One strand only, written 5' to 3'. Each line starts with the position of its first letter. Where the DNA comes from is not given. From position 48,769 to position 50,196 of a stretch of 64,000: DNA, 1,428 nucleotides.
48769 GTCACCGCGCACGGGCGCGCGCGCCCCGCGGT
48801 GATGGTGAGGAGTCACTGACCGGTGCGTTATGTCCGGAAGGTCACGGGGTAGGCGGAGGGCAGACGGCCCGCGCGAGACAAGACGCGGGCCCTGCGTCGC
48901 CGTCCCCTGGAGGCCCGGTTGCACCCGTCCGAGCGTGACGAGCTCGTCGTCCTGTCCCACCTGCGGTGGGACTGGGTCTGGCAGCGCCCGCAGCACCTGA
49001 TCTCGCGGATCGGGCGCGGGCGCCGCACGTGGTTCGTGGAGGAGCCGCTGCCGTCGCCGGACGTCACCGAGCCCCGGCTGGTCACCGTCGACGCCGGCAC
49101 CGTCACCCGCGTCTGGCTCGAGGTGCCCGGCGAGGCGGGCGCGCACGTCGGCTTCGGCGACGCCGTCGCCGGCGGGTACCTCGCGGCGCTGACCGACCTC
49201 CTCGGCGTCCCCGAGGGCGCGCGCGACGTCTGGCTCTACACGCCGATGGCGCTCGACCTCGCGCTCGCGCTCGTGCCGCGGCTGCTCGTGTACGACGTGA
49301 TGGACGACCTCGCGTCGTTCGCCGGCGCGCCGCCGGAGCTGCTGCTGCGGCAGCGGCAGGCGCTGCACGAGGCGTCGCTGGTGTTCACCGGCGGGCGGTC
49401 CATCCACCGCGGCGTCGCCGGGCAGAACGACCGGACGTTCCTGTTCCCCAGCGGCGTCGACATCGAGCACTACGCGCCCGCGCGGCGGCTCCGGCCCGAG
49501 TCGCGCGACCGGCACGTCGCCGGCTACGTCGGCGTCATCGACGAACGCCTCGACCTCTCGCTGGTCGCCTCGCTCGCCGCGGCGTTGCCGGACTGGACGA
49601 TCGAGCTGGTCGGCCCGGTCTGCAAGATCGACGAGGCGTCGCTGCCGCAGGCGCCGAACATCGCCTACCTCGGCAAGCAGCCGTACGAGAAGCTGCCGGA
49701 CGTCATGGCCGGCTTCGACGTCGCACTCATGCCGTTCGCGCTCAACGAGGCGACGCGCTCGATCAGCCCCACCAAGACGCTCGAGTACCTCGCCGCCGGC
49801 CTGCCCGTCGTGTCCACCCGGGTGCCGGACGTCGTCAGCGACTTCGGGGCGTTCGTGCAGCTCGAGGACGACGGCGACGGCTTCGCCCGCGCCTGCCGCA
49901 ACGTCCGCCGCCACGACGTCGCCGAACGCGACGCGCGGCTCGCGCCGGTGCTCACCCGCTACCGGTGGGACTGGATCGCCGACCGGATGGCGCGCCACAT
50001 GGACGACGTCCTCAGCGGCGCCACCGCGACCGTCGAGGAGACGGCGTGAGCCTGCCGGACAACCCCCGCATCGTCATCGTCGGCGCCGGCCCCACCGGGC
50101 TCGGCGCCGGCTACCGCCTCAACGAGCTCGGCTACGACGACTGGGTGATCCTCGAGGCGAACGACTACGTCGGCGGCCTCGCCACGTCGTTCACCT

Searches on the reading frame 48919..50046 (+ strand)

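Call 35: search_protein_families(library=pfam, proteins=[window:48919-50046:+], max_evalue=0.001)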
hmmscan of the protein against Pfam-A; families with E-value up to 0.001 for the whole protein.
window:48919-50046:+ (376 aa): 2 families
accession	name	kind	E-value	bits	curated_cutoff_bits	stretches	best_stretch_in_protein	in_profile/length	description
PF13692.12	Glyco_trans_1_4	-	3.9e-10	40.6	27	1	217-328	25-138/142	Glycosyl transferases group 1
PF13524.12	Glyco_trans_1_2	-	8.2e-07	29.5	25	1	216-357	6-142/144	Glycosyl transferase-like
